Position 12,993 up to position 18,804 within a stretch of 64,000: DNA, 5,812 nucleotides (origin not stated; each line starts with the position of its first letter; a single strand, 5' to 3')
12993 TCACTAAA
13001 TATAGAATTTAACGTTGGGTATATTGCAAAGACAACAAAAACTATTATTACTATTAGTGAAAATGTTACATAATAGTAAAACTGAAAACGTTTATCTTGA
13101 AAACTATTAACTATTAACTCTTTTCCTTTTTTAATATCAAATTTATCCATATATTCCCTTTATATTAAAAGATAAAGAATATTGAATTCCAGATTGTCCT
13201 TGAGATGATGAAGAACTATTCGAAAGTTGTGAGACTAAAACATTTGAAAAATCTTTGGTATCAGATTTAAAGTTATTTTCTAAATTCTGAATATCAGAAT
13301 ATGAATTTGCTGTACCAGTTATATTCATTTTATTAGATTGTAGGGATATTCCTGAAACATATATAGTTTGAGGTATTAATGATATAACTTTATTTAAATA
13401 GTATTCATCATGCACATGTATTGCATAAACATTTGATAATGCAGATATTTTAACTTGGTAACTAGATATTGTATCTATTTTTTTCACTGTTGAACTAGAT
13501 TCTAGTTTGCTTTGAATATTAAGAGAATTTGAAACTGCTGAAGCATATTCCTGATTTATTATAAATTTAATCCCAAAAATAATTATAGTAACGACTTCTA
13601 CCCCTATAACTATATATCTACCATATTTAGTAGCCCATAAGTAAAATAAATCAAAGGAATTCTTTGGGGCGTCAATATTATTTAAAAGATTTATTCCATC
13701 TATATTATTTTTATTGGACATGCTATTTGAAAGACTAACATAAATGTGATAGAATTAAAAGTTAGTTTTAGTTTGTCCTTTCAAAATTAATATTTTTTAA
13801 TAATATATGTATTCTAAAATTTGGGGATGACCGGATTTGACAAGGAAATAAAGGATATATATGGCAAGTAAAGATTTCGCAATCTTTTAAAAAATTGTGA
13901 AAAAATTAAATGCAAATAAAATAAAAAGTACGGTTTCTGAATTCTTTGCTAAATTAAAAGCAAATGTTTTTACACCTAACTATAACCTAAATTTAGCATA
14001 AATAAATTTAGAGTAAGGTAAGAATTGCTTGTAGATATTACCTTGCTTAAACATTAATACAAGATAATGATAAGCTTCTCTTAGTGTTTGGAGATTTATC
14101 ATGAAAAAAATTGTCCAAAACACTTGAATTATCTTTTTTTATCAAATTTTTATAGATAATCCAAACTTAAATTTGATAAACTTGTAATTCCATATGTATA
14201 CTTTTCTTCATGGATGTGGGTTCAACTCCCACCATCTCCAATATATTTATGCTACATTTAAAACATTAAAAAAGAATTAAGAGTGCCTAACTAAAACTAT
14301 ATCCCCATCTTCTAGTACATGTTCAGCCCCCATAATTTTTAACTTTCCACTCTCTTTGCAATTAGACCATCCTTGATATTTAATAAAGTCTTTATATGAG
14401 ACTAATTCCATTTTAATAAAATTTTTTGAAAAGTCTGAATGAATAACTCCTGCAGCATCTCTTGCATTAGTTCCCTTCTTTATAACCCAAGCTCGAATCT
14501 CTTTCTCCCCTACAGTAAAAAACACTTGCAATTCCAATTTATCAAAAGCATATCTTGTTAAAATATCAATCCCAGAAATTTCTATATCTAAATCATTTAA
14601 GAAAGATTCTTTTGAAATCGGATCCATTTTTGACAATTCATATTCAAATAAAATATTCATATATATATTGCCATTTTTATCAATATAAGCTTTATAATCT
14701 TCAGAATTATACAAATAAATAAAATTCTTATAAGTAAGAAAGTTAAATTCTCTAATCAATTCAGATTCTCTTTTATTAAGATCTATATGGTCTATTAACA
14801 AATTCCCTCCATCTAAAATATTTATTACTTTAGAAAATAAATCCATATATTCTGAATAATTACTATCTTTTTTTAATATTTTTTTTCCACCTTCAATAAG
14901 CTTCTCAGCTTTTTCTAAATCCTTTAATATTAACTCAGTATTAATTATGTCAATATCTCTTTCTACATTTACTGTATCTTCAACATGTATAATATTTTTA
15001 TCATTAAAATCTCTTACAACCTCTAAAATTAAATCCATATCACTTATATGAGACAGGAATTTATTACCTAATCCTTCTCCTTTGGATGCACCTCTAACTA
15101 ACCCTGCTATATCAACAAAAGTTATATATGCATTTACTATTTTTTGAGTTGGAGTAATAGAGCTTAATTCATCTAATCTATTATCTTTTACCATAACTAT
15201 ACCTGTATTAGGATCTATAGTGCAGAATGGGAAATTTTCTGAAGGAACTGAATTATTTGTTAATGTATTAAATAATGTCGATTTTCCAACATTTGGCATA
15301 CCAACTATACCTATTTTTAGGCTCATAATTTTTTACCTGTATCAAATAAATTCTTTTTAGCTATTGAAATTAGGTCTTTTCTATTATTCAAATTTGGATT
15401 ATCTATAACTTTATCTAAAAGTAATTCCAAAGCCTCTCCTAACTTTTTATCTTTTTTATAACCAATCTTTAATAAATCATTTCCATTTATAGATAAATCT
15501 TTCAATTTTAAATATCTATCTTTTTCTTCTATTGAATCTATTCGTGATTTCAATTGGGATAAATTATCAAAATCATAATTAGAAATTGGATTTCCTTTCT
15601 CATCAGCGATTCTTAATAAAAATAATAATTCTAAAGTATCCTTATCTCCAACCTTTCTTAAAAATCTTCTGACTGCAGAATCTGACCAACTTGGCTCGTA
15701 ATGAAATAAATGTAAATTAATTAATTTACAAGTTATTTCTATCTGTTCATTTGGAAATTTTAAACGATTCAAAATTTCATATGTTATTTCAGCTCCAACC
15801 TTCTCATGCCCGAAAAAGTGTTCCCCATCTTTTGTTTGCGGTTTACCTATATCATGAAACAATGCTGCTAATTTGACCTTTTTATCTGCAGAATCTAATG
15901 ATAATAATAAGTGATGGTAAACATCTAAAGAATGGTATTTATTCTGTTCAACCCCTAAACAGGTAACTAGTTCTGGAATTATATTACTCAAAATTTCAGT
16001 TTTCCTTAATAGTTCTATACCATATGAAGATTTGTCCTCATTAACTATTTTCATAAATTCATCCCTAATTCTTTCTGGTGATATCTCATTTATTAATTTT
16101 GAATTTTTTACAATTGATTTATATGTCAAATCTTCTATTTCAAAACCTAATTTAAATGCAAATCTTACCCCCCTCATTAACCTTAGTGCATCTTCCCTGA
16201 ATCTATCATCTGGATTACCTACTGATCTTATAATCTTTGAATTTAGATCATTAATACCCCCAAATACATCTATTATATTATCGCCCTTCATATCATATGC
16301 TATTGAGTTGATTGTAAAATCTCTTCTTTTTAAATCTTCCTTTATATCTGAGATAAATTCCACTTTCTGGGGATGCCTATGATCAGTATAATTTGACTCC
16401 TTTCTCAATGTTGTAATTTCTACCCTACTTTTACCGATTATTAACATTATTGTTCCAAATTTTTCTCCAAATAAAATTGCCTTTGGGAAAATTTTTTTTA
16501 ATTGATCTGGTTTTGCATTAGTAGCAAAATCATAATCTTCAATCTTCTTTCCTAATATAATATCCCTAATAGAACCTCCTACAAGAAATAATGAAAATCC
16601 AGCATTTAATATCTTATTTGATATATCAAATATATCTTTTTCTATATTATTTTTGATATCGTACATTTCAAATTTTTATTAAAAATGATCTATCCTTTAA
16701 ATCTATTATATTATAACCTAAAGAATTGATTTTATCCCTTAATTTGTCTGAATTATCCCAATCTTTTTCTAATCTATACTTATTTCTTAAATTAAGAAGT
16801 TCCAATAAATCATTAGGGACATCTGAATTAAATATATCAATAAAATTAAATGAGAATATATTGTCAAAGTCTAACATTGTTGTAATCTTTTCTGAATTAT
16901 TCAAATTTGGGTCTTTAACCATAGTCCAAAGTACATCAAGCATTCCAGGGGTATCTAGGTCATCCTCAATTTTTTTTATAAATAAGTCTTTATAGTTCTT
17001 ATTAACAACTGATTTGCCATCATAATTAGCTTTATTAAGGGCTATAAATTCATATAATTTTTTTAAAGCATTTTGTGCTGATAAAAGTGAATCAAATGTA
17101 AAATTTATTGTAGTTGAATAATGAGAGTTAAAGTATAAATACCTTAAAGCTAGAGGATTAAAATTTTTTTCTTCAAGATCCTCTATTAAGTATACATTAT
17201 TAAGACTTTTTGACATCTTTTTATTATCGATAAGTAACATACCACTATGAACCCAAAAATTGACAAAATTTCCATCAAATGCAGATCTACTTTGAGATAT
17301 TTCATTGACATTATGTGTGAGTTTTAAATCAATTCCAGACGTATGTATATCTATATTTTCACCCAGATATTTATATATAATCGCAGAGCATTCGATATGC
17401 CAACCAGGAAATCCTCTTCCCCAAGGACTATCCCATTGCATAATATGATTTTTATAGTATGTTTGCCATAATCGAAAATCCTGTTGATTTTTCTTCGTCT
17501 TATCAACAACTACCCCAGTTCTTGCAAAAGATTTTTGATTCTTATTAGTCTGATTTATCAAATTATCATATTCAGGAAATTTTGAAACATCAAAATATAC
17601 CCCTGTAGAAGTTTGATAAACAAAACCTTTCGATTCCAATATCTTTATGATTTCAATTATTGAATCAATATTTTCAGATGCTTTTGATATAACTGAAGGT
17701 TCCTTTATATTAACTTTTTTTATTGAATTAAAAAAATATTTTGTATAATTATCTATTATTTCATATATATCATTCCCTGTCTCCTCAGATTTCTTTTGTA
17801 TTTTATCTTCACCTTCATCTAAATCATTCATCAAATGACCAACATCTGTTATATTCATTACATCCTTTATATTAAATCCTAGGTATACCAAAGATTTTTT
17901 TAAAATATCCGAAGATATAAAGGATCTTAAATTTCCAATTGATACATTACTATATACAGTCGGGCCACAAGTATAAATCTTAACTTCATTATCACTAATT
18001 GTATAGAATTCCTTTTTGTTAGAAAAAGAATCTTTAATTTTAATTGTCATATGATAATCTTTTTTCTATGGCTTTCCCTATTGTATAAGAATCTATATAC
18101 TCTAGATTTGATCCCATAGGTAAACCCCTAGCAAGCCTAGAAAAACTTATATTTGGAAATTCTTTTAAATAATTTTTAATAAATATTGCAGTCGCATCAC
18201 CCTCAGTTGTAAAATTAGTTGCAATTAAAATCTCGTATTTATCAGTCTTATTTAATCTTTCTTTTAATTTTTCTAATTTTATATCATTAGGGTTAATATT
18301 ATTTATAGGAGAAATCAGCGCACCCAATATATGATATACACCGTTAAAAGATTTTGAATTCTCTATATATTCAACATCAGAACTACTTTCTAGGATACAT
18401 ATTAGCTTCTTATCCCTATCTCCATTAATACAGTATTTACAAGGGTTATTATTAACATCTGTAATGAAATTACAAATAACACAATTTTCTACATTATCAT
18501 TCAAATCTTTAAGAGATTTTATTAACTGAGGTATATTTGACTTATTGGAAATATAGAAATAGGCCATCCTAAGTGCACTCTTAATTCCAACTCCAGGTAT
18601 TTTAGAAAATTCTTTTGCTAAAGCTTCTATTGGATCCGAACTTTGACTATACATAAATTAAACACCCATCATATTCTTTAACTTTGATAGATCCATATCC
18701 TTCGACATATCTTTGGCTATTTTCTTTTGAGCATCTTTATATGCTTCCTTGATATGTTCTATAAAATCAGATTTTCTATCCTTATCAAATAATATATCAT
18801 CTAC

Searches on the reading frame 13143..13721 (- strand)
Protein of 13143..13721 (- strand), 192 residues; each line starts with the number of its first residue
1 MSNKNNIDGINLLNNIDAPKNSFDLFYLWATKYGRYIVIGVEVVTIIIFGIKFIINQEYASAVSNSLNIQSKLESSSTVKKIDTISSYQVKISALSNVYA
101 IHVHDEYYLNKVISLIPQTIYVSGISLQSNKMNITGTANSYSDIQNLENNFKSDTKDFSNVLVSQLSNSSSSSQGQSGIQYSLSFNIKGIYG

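Call 81: search_protein_families(library=pfam, proteins=[window:13143-13721:-], max_evalue=0.001)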
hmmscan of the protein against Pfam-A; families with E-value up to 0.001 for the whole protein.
window:13143-13721:- (192 aa): 1 family
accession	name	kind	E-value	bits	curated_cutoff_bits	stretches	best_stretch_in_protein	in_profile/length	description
PF05137.18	PilN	-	1.1e-09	38.6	22.8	1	108-186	2-77/78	Fimbrial assembly protein (PilN)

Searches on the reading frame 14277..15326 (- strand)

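Call 9: search_protein_families(library=pfam, proteins=[window:14277-15326:-], max_evalue=0.001)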
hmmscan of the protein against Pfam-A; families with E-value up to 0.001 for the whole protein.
window:14277-15326:- (349 aa): 3 families
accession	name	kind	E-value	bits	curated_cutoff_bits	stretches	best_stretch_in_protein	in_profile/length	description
PF06071.19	YchF-GTPase_C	-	4.8e-31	107.2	27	1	266-347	1-82/84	Protein of unknown function (DUF933)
PF01926.29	MMR_HSR1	-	7.6e-23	81.2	21.9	1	4-115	1-92/113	50S ribosome-binding GTPase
PF02421.24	FeoB_N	-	1.9e-08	34.4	27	1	4-50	2-48/156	Ferrous iron transport protein B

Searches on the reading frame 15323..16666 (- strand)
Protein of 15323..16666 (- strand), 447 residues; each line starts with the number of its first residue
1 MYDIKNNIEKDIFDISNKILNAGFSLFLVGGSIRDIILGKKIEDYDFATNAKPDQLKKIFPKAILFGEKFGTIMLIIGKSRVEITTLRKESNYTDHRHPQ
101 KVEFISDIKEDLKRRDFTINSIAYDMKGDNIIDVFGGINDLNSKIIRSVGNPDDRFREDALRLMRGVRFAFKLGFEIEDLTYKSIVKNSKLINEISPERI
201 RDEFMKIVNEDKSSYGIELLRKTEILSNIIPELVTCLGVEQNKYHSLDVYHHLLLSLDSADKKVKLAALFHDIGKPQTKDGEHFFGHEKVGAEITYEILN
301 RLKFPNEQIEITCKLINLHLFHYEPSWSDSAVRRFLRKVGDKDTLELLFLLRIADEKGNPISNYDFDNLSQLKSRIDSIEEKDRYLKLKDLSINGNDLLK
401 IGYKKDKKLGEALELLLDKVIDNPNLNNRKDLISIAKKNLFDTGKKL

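Call 9: search_protein_families(library=pfam, proteins=[window:15323-16666:-], max_evalue=0.001)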
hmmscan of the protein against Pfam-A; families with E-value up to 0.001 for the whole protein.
window:15323-16666:- (447 aa): 4 families
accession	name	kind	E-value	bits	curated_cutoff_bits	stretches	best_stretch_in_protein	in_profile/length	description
PF01743.26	PolyA_pol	-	9.4e-42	142.8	23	1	26-147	1-126/126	Poly A polymerase head domain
PF12627.12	PolyA_pol_RNAbd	-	7.4e-18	64.5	22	1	174-233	1-60/64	Probable RNA and SrmB- binding site of polymerase A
PF01966.28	HD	-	8.2e-13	49.1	22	1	244-355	3-111/116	HD domain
PF13735.12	tRNA_NucTran2_2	-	2.1e-09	38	27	1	297-433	26-145/149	tRNA nucleotidyltransferase domain 2 putative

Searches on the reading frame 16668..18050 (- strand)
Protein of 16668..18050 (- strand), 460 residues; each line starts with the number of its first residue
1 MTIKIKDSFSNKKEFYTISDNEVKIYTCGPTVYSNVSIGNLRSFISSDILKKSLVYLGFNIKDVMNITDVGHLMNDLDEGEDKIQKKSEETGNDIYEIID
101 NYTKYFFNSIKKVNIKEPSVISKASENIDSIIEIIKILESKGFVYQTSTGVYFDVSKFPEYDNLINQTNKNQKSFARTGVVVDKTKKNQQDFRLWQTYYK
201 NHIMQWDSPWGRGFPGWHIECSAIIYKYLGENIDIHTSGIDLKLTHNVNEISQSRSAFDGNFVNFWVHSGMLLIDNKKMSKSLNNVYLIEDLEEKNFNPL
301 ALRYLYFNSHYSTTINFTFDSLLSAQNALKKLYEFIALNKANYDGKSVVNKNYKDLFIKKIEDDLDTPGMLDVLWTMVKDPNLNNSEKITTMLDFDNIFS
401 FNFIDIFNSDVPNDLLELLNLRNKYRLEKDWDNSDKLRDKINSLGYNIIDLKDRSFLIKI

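Call 9: search_protein_families(library=pfam, proteins=[window:16668-18050:-], max_evalue=0.001)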
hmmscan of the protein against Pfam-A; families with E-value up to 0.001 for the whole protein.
window:16668-18050:- (460 aa): 3 families
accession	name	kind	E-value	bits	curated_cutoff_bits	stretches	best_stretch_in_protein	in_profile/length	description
PF01406.26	tRNA-synt_1e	-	6.4e-88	295.4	27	1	17-326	4-300/301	tRNA synthetases class I (C) catalytic domain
PF09334.17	tRNA-synt_1g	-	2.2e-09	37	20.1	2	33-157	9-126/391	tRNA synthetases class I (M)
PF01921.24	tRNA-synt_1f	-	0.0006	19.3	27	0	272-337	276-340/360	tRNA synthetases class I (K)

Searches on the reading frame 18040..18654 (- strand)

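Call 9: search_protein_families(library=pfam, proteins=[window:18040-18654:-], max_evalue=0.001)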
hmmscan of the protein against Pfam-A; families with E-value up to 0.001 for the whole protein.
window:18040-18654:- (204 aa): 4 families
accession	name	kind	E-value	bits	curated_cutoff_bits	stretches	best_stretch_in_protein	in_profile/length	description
PF13662.12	Toprim_4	-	7.1e-16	58.6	25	1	84-174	2-84/85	Toprim domain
PF01751.28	Toprim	-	8.6e-12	45.5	23.1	1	85-173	2-95/96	Toprim domain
PF21175.2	RecR_C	-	9.9e-09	34.9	22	1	177-199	1-23/24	RecR, C-terminal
PF21176.3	RecR_HhH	-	4.2e-08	33.3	27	1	9-40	1-33/45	RecR, helix-hairpin-helix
